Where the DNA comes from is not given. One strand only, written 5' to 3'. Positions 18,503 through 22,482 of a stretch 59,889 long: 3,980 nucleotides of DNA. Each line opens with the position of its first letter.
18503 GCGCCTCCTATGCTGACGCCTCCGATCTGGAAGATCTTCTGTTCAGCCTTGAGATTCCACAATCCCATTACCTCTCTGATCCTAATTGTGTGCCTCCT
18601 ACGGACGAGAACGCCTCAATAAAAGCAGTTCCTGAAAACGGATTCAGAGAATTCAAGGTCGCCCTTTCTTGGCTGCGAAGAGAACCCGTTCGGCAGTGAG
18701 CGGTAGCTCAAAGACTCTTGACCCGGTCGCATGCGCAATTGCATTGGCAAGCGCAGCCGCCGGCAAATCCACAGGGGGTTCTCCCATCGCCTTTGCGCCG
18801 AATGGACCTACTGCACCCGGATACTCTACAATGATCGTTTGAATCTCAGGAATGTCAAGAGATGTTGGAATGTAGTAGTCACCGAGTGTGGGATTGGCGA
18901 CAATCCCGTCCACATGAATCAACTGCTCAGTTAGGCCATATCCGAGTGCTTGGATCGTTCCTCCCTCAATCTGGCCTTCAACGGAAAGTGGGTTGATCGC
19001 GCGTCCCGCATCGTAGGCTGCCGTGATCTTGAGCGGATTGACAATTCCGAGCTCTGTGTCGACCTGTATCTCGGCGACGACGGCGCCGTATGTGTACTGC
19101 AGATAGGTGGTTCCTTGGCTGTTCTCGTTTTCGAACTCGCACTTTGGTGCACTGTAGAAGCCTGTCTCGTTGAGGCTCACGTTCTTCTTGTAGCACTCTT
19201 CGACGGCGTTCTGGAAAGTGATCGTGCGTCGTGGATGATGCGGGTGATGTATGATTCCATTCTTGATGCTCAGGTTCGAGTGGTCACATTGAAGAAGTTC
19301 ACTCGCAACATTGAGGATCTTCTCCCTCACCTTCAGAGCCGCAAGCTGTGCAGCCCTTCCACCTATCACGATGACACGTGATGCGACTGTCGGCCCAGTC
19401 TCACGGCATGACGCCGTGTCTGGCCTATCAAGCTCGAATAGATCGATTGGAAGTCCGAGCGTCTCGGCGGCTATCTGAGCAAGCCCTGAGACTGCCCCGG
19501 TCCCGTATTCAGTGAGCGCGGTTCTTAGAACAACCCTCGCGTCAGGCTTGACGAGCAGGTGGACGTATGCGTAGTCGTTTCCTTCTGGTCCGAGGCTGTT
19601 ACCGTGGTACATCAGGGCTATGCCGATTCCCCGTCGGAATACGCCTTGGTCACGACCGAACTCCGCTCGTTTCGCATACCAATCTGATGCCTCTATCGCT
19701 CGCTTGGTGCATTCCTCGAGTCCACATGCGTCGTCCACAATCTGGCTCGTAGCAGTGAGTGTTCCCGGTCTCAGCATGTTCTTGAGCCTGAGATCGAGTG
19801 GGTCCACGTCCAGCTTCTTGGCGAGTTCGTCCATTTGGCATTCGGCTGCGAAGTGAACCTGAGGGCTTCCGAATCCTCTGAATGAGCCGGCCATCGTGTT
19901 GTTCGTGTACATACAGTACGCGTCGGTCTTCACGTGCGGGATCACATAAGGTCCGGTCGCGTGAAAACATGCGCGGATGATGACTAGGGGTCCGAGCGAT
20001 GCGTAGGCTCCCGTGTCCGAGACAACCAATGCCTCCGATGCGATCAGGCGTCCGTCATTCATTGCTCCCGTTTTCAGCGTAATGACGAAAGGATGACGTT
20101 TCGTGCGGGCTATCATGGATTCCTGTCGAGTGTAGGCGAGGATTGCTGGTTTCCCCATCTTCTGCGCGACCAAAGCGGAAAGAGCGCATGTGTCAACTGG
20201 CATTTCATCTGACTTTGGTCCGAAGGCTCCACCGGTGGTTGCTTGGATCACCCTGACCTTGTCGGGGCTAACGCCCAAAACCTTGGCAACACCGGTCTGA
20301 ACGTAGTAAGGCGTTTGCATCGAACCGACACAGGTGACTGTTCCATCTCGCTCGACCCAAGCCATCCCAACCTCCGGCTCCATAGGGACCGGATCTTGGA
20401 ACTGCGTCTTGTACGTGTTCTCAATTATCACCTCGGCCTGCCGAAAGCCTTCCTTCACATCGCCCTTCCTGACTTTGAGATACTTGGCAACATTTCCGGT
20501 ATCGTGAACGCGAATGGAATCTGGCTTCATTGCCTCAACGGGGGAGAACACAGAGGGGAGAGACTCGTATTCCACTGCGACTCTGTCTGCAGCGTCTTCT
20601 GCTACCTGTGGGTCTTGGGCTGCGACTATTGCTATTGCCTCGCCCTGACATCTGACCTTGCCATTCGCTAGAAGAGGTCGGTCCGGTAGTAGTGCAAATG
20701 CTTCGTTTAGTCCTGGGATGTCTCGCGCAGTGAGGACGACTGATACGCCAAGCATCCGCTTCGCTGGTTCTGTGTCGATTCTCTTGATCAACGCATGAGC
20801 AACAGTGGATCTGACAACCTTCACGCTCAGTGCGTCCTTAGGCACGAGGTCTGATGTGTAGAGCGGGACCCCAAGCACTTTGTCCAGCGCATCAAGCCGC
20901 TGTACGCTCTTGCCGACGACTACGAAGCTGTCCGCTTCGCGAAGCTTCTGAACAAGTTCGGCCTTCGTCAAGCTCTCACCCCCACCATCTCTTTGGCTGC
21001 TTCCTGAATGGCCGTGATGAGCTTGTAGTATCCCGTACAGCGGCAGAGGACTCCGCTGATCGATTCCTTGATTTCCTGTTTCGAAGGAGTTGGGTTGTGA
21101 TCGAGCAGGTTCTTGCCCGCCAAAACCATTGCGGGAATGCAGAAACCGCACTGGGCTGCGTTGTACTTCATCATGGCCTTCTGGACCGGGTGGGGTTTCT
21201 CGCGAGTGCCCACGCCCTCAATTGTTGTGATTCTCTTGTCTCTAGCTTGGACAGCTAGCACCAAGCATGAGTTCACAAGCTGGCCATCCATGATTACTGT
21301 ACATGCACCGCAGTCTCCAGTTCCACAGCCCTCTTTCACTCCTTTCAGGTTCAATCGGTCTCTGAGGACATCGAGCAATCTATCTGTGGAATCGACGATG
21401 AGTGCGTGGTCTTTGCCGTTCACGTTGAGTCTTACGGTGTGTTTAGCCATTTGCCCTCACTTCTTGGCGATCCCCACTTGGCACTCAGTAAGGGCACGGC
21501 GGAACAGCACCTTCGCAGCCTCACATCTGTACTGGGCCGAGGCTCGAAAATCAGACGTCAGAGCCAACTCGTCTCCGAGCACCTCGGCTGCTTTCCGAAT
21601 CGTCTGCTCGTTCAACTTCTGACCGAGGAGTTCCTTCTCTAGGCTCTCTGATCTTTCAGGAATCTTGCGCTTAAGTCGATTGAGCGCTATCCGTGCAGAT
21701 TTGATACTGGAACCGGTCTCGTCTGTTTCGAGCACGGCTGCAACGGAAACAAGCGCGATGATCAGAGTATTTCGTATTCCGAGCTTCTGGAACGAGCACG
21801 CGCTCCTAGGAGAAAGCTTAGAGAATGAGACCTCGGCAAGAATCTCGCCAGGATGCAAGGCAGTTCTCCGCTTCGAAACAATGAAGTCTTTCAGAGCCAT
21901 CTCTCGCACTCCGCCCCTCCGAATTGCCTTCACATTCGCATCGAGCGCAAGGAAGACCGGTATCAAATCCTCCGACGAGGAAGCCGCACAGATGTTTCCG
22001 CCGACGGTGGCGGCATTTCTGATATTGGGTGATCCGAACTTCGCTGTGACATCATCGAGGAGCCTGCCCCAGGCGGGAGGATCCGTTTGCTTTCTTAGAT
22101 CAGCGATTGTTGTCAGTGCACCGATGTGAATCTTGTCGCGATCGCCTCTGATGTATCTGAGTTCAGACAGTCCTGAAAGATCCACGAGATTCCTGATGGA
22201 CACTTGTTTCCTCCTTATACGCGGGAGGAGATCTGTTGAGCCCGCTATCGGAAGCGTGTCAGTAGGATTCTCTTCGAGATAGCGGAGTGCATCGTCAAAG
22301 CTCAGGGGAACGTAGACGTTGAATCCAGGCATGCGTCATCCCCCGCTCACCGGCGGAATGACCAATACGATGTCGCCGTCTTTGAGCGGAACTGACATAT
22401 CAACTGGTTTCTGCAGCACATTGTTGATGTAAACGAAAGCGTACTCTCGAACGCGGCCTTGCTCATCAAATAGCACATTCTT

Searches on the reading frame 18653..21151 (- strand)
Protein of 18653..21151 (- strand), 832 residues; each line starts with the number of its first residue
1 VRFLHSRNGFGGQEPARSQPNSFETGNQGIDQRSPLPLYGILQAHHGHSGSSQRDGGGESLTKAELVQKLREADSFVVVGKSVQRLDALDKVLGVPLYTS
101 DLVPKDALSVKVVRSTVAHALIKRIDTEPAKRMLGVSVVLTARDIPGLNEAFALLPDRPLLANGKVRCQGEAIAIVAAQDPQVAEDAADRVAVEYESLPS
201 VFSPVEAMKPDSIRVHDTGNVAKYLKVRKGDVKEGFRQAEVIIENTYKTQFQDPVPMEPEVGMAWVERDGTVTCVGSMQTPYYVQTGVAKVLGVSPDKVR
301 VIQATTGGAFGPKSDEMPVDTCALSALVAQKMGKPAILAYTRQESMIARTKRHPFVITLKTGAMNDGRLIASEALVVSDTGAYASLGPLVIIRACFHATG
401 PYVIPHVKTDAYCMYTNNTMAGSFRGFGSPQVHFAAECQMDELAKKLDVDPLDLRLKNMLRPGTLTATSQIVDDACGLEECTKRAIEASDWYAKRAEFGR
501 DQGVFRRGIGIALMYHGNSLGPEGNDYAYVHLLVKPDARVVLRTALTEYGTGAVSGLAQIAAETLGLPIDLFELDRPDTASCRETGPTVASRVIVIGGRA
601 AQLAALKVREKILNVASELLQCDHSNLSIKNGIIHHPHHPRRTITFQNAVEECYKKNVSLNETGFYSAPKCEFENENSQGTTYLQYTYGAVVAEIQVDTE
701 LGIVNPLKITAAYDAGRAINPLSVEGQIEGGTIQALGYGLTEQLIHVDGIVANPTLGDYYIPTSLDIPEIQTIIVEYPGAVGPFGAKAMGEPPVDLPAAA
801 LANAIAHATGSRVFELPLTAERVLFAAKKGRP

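Call 4: search_protein_families(library=pfam, proteins=[window:18653-21151:-], max_evalue=0.01)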
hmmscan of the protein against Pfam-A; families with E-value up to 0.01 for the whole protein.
window:18653-21151:- (832 aa): 3 families
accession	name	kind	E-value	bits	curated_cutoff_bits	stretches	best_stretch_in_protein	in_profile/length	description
PF02738.23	MoCoBD_1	-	7.2e-80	268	27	1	216-459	2-244/244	Molybdopterin cofactor-binding domain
PF20256.3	MoCoBD_2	-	3.9e-74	250.1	27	1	485-768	2-283/283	Molybdopterin cofactor-binding domain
PF01315.27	Ald_Xan_dh_C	-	1.3e-26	93.5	31.3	1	96-199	4-110/110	Aldehyde oxidase and xanthine dehydrogenase, a/b hammerhead domain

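Call 5: search_protein_families(library=ncbifam, proteins=[window:18653-21151:-], max_evalue=0.01)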
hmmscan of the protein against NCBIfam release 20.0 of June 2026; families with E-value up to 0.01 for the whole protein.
window:18653-21151:- (832 aa): 13 families
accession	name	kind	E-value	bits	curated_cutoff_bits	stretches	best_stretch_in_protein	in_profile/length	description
NF043082.1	XdhA_XDHase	equivalog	3.1e-164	548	780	1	79-826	1-751/758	xanthine dehydrogenase subunit XdhA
NF007426.0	PRK09970.1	equivalog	5e-157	524.1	916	1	77-824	4-752/761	xanthine dehydrogenase molybdenum-binding subunit XdhA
TIGR03196.1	pucD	equivalog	6.2e-152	507.6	783.65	1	78-823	2-754/763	xanthine dehydrogenase subunit D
TIGR03194.1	4hydrxCoA_A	equivalog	2.1e-141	472.8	994.55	1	84-824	2-743/746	4-hydroxybenzoyl-CoA reductase subunit alpha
NF045668.1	pterin_aldehy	equivalog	7.2e-133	444.6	1100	2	62-608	160-714/905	molybdopterin-dependent aldehyde oxidoreductase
TIGR03311.1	Se_dep_XDH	equivalog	1.3e-131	440.3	830.45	2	75-619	158-683/848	selenium-dependent xanthine dehydrogenase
TIGR02965.1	xanthine_xdhB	equivalog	9.8e-120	400.9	849.5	1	81-828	3-755/758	xanthine dehydrogenase molybdopterin binding subunit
NF041018.1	glyceraldDH_alpha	equivalog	1.1e-117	394.4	790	1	78-823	2-740/741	glyceraldehyde dehydrogenase subunit alpha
NF040766.1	CODH_aero_grp5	exception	5.3e-95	319.2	950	1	78-822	4-780/785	aerobic carbon-monoxide dehydrogenase large subunit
TIGR03313.1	Se_sel_red_Mo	hypoth_equivalog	1.3e-83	281.2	1101.9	2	220-827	352-949/951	molybdopterin-dependent oxidoreductase Mo/Fe-S-binding subunit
TIGR02416.1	CO_dehy_Mo_lg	equivalog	2.2e-79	267.6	991.15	1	100-823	14-767/770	aerobic carbon-monoxide dehydrogenase large subunit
NF041671.1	peri_hyde_PaoC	equivalog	7.1e-77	259.4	1180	1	72-824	11-728/735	aldehyde oxidoreductase molybdenum-binding subunit PaoC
TIGR02969.1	mam_aldehyde_ox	subfamily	6.2e-57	192.9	1912.3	1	78-811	575-1285/1330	aldehyde oxidase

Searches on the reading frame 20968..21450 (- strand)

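Call 4: search_protein_families(library=pfam, proteins=[window:20968-21450:-], max_evalue=0.01)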
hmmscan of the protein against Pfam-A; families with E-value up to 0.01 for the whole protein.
window:20968-21450:- (160 aa): 3 families
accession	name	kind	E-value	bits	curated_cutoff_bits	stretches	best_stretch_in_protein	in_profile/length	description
PF01799.25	Fer2_2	-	3.2e-27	94.9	30.3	1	76-149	1-75/75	[2Fe-2S] binding domain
PF00111.32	Fer2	-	4.6e-08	33.3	21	1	9-60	2-53/77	2Fe-2S iron-sulfur cluster binding domain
PF13085.11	Fer2_3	-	0.0012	19.3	27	1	39-78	49-87/107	2Fe-2S iron-sulfur cluster binding domain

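Call 5: search_protein_families(library=ncbifam, proteins=[window:20968-21450:-], max_evalue=0.01)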
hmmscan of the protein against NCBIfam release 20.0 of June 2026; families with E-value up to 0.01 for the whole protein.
window:20968-21450:- (160 aa): 11 families
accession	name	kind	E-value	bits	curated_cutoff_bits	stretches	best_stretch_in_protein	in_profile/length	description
NF045668.1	pterin_aldehy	equivalog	2.5e-51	174.8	1100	1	7-157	4-157/905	molybdopterin-dependent aldehyde oxidoreductase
NF043084.2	XdhC_XDHase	equivalog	4e-51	172.5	217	1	5-152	2-150/151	xanthine dehydrogenase subunit XdhC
NF041020.1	glyceraldDH_gamma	equivalog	7.1e-51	172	290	1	4-155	11-162/164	glyceraldehyde dehydrogenase subunit gamma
TIGR03198.1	pucE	equivalog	5.5e-48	162.2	254.3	1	3-153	1-150/151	xanthine dehydrogenase subunit E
TIGR03193.1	4hydroxCoAred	equivalog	5e-46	156.3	257.8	1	6-152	2-148/148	4-hydroxybenzoyl-CoA reductase subunit gamma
TIGR03311.1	Se_dep_XDH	equivalog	6.3e-44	150.3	830.45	1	8-155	3-147/848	selenium-dependent xanthine dehydrogenase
NF008514.0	PRK11433.1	equivalog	3.5e-43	147.6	322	1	4-154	51-216/218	aldehyde dehydrogenase iron-sulfur subunit PaoA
NF007387.0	PRK09908.1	equivalog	2.2e-39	134.5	212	1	5-154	8-158/159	xanthine dehydrogenase iron sulfur-binding subunit XdhC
TIGR02963.1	xanthine_xdhA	equivalog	2e-38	132.2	467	1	19-153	15-159/468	xanthine dehydrogenase small subunit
TIGR02969.1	mam_aldehyde_ox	subfamily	4.2e-28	97.4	1912.3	1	10-151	7-160/1330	aldehyde oxidase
TIGR03313.1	Se_sel_red_Mo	hypoth_equivalog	2.5e-18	65.2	1101.9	1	10-153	3-146/951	molybdopterin-dependent oxidoreductase Mo/Fe-S-binding subunit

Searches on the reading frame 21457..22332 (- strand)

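Call 4: search_protein_families(library=pfam, proteins=[window:21457-22332:-], max_evalue=0.01)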
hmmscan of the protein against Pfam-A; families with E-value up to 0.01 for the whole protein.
window:21457-22332:- (291 aa): 2 families
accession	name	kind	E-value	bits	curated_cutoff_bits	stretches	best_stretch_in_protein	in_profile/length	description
PF00941.27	FAD_binding_5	-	1.8e-41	142.2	27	1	4-169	3-166/170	FAD binding domain in molybdopterin dehydrogenase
PF03450.22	CO_deh_flav_C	-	3.1e-17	63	25.5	1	191-283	12-101/102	CO dehydrogenase flavoprotein C-terminal domain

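Call 5: search_protein_families(library=ncbifam, proteins=[window:21457-22332:-], max_evalue=0.01)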
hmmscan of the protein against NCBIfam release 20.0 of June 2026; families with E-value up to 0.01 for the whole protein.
window:21457-22332:- (291 aa): 8 families
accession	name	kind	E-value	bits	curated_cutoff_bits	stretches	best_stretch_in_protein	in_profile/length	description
NF041019.1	glyceraldDH_beta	equivalog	3.7e-53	180.6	350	1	3-283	5-279/280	glyceraldehyde dehydrogenase subunit beta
NF043083.1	XdhB_XDHase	equivalog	3.4e-47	161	310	1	6-284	7-283/289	xanthine dehydrogenase subunit XdhB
TIGR02963.1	xanthine_xdhA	equivalog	1.8e-44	152.2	467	1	5-282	194-466/468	xanthine dehydrogenase small subunit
NF007427.0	PRK09971.1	equivalog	1.8e-40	139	287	1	10-284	11-283/292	xanthine dehydrogenase FAD-binding subunit XdhB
TIGR03195.1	4hydrxCoA_B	equivalog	1.3e-30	106.7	404.55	2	3-116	4-116/321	4-hydroxybenzoyl-CoA reductase subunit beta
TIGR03199.1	pucC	equivalog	2.2e-30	105.9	306.05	1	11-273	3-258/264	xanthine dehydrogenase subunit C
TIGR03312.1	Se_sel_red_FAD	hypoth_equivalog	1.3e-13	50.8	241.5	1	54-285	50-251/257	molybdopterin-dependent oxidoreductase FAD-binding subunit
TIGR02969.1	mam_aldehyde_ox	subfamily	1.9e-06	25.7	1912.3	1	91-260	333-501/1330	aldehyde oxidase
